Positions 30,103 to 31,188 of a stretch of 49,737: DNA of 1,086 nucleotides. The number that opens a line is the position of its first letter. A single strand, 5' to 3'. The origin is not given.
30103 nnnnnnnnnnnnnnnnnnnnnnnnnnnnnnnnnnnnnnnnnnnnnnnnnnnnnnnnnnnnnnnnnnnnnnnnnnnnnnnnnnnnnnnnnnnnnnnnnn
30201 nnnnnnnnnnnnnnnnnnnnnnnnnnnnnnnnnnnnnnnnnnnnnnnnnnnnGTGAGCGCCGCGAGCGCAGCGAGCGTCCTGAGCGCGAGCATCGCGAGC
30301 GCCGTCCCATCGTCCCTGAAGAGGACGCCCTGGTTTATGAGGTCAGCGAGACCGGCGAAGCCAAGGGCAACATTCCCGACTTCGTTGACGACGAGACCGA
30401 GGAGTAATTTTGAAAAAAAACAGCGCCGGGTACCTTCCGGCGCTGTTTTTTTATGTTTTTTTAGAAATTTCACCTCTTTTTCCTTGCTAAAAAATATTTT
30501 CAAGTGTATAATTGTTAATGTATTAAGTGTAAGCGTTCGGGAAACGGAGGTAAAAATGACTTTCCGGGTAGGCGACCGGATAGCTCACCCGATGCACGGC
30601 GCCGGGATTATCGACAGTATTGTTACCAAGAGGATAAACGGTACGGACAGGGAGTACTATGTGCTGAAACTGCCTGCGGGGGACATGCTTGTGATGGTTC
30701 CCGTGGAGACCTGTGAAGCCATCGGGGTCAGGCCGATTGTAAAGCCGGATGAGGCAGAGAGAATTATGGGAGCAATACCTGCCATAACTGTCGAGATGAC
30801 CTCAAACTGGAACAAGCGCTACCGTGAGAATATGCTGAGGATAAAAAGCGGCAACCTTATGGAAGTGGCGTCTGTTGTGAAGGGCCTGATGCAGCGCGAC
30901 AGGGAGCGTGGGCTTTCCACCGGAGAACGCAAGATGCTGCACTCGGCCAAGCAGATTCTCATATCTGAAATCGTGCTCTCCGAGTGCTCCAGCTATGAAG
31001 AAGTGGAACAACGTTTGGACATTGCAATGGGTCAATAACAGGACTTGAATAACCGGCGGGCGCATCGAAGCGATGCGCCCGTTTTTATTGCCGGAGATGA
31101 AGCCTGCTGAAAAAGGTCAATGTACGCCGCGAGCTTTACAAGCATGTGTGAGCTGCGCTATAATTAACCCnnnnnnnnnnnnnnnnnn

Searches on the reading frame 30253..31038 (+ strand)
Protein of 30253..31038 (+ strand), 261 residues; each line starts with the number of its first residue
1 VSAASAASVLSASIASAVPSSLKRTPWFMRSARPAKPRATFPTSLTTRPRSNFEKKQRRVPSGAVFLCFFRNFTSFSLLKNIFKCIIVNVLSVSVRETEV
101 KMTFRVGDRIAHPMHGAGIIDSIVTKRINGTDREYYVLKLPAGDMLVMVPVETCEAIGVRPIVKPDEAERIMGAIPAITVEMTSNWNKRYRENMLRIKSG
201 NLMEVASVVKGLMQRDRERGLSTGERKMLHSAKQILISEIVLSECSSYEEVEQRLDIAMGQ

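Call 19: search_protein_families(library=pfam, proteins=[window:30253-31038:+], max_evalue=0.0001)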
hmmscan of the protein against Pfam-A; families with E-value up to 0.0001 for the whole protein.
window:30253-31038:+ (261 aa): 2 families
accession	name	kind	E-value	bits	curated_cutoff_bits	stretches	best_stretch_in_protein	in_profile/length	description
PF21095.3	CarD_C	-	3.9e-30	104.1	23.1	1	178-256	9-87/87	CarD, C-terminal domain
PF02559.22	CarD_TRCF_RID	-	2.2e-15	56.9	23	1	104-162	1-56/57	CarD-like/TRCF RID domain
